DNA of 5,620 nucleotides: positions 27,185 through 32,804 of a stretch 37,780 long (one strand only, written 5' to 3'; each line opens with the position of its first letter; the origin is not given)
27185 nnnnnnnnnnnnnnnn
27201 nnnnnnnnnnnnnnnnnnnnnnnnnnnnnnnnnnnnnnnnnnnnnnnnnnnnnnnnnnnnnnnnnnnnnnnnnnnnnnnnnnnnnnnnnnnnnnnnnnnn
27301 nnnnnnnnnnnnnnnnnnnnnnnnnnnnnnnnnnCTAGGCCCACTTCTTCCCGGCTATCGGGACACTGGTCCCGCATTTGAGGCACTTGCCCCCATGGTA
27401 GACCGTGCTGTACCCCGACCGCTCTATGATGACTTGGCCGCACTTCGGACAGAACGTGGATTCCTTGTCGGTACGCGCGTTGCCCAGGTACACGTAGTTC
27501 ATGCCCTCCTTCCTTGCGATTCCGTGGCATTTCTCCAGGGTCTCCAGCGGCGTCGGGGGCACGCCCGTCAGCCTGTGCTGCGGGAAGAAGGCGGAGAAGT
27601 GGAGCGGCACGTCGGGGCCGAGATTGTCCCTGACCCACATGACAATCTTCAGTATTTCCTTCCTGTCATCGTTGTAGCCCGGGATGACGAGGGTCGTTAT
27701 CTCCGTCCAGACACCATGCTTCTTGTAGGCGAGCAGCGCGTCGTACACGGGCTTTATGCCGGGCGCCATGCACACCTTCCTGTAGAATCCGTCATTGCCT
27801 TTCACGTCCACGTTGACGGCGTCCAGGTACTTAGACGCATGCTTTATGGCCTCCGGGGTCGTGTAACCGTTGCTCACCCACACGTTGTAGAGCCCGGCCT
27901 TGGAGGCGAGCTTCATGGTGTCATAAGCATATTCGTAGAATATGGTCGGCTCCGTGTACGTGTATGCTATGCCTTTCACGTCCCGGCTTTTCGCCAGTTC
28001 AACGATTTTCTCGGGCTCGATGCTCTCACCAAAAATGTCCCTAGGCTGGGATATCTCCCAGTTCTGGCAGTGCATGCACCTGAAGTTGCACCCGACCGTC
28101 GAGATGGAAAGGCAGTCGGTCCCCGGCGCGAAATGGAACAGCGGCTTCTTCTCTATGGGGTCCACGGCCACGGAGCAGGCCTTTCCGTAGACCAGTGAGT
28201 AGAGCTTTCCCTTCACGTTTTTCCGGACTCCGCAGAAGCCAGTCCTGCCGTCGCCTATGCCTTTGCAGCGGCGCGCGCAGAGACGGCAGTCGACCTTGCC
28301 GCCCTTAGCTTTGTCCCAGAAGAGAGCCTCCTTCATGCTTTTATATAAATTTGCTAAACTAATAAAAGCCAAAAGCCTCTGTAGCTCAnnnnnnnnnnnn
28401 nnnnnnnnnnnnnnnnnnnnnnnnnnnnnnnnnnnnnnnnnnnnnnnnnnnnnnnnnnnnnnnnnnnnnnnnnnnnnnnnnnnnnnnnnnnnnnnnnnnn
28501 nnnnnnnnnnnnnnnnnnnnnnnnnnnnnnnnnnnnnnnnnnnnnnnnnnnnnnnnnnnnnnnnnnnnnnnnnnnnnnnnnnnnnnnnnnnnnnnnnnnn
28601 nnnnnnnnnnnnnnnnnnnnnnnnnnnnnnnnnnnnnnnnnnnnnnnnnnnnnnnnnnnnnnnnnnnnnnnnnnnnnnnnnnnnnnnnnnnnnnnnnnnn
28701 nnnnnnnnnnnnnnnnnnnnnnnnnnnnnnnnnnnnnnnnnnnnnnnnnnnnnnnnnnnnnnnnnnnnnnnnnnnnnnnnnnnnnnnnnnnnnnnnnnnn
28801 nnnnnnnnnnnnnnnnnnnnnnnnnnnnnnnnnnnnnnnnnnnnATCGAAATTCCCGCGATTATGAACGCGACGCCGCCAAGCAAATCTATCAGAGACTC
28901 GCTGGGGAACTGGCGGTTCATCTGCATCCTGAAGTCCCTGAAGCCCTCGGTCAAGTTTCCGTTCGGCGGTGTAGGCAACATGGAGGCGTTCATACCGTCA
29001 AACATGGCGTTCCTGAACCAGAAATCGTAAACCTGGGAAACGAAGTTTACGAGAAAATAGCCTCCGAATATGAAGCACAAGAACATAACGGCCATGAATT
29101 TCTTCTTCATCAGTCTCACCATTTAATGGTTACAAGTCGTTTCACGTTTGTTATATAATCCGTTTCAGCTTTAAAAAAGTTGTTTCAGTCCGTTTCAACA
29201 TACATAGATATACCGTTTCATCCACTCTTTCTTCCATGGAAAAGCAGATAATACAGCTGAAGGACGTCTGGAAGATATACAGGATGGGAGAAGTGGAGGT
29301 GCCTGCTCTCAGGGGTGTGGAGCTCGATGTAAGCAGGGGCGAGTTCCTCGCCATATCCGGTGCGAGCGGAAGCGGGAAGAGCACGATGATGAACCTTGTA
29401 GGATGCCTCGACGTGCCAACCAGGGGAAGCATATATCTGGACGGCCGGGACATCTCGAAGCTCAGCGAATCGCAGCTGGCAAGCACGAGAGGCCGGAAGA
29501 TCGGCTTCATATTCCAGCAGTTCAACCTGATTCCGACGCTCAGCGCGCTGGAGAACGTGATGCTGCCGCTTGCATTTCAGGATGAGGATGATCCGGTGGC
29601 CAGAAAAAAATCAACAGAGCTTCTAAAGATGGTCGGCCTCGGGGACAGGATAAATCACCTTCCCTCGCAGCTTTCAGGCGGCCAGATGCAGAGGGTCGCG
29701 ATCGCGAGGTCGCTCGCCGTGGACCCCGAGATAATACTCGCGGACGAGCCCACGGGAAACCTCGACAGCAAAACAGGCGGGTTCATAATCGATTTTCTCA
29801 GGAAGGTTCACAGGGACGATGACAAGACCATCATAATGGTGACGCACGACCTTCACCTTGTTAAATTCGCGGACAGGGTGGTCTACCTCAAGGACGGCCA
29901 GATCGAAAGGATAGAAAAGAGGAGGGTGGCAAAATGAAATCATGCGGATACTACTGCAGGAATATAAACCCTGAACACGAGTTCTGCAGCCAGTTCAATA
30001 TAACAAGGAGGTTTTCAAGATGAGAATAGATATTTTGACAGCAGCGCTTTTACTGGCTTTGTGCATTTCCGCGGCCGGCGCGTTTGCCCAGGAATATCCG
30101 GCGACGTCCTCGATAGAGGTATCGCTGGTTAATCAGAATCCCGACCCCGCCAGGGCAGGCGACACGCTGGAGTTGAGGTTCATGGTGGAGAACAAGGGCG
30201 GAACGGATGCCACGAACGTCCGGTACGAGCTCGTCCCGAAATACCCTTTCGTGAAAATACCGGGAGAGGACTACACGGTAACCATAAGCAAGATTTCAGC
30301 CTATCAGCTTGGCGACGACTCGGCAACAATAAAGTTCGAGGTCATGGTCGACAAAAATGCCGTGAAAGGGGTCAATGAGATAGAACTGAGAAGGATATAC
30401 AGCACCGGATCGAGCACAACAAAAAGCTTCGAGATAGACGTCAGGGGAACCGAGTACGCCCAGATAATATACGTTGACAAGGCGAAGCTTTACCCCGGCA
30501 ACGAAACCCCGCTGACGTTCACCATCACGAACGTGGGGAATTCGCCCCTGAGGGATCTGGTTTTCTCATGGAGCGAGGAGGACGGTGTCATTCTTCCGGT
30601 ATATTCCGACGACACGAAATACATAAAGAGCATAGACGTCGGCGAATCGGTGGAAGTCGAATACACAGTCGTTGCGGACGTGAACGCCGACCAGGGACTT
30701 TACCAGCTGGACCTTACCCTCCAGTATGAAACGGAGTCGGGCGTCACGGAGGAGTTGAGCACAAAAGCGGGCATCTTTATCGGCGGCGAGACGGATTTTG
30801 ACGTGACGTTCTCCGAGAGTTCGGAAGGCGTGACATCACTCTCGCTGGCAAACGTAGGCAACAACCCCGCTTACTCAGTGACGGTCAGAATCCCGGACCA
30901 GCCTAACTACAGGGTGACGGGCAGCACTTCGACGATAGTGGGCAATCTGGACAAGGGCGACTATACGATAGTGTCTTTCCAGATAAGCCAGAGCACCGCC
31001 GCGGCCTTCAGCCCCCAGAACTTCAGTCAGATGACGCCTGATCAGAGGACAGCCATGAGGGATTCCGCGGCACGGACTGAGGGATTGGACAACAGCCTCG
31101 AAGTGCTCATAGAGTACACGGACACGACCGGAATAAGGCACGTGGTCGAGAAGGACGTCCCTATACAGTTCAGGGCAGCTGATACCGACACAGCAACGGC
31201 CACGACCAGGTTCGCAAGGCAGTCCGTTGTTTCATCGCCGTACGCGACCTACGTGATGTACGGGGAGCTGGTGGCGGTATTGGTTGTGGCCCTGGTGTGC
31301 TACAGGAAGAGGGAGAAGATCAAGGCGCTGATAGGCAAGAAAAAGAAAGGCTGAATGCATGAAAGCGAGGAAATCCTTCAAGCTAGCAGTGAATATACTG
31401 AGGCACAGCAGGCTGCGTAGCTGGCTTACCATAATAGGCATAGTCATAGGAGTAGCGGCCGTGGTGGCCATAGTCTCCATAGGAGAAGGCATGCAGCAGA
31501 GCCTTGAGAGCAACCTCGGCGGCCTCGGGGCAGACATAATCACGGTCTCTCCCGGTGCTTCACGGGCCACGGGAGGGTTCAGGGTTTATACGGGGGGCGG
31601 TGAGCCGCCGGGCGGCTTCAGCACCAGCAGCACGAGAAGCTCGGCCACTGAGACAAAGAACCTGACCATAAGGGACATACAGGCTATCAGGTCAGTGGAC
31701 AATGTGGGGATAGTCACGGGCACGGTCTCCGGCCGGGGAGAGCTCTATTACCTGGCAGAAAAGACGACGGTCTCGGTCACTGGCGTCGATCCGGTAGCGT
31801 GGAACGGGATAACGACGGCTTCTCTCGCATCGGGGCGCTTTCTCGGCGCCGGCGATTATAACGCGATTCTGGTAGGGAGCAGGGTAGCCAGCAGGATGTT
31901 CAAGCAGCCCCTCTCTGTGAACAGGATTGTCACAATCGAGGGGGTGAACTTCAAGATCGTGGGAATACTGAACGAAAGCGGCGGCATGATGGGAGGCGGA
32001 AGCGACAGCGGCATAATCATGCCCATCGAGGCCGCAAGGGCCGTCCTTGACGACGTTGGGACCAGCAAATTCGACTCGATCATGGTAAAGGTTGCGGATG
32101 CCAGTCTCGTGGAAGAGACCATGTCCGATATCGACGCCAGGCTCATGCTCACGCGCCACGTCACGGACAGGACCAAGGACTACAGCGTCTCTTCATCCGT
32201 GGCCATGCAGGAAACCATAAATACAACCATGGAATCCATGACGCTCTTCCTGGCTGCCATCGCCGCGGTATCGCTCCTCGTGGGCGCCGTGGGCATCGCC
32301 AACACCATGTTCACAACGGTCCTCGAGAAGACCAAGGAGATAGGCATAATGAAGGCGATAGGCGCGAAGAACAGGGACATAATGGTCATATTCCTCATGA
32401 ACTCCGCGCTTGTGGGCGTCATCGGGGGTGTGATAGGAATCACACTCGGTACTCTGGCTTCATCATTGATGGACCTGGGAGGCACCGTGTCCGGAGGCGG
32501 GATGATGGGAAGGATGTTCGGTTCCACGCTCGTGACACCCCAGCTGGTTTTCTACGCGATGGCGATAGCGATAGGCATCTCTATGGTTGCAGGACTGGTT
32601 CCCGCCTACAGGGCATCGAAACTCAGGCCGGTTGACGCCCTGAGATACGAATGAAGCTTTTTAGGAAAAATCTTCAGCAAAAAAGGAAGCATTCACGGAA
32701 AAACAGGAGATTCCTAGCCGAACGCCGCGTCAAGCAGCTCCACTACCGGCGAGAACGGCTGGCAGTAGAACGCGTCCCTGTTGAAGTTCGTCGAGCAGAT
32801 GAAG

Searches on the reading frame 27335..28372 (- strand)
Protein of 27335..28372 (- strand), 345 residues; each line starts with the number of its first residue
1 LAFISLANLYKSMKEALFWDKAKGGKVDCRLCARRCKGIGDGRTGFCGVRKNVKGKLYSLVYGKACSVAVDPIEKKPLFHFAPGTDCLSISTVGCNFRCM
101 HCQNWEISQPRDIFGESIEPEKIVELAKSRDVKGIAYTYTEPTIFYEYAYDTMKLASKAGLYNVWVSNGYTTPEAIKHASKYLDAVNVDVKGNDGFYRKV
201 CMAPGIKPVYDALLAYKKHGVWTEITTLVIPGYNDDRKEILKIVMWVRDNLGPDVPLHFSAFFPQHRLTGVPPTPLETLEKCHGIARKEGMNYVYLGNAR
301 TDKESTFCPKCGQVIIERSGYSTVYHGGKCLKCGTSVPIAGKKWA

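Call 15: search_protein_families(library=pfam, proteins=[window:27335-28372:-], max_evalue=0.01)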
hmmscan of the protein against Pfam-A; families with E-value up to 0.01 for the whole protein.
window:27335-28372:- (345 aa): 4 families
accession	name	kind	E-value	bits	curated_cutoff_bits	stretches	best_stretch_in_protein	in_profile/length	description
PF04055.27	Radical_SAM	-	3.1e-24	86.5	29.5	1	90-242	2-164/166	Radical SAM superfamily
PF13353.11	Fer4_12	-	5.7e-06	27.1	22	1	89-193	9-116/137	4Fe-4S single cluster domain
PF12773.13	DZR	-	0.0041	17.7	27.3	1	300-339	7-36/45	Double zinc ribbon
PF24292.1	DUF7479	-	0.0059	17.1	27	1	280-317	6-42/60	Domain of unknown function (DUF7479)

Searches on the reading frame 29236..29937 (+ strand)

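Call 15: search_protein_families(library=pfam, proteins=[window:29236-29937:+], max_evalue=0.01)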
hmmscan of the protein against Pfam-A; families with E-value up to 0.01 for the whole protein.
window:29236-29937:+ (233 aa): 3 families
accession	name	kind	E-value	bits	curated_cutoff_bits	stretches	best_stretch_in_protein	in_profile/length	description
PF00005.33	ABC_tran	-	7.6e-32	111.2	25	1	25-173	1-136/137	ABC transporter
PF02463.25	SMC_N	-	0.00017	21.5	40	0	121-218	118-211/220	RecF/RecN/SMC N terminal domain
PF13555.12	AAA_29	-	0.0012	18.9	27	1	28-52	15-39/61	P-loop containing region of AAA domain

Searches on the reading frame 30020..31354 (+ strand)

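Call 15: search_protein_families(library=pfam, proteins=[window:30020-31354:+], max_evalue=0.01)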
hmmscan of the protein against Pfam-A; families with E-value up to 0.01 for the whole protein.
window:30020-31354:+ (444 aa): 5 families
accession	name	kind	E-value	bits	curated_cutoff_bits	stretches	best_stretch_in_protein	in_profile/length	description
PF10633.15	NPCBM_assoc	-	3.8e-08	33.9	24.4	1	159-236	3-77/78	NPCBM-associated, NEW3 domain of alpha-galactosidase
PF07705.17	CARDB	-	4.1e-08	33.8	22.7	1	152-245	10-92/101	CARDB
PF05753.20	TRAP_beta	-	0.0008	19.3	22.4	0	160-241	34-115/178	Translocon-associated protein beta (TRAPB)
PF23619.1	Ig_VWA7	-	0.00092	19.9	27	0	153-175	8-30/104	VWA7 Ig-like domain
PF21310.3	OCRL-like_ASH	-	0.0075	16.8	27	0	54-120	21-82/109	Inositol polyphosphate 5-phosphatase OCRL-like, ASH domain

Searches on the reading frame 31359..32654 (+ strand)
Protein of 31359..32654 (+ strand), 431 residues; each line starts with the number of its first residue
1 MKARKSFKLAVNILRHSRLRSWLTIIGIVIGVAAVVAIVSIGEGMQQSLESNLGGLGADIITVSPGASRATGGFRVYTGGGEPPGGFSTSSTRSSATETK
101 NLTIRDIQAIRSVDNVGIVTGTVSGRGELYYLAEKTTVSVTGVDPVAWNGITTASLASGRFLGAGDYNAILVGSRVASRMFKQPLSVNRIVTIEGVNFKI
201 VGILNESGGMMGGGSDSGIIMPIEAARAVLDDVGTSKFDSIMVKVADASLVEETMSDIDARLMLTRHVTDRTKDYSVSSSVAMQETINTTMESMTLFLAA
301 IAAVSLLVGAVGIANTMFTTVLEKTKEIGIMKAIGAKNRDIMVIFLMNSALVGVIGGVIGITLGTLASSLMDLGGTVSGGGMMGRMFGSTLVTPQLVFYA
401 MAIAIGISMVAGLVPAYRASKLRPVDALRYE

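Call 15: search_protein_families(library=pfam, proteins=[window:31359-32654:+], max_evalue=0.01)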
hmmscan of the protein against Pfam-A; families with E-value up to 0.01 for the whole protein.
window:31359-32654:+ (431 aa): 3 families
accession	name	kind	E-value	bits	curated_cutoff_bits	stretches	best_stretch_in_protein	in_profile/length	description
PF12704.14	MacB_PCD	-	7.9e-35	121.5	27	1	21-260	1-206/207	MacB-like periplasmic core domain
PF02687.27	FtsX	-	2.6e-21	76.4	25.5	1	300-422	2-118/120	FtsX-like permease C-terminal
PF03739.19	LptF_LptG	-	0.0049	16.4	27.9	1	294-367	47-120/353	Lipopolysaccharide export system permease LptF/LptG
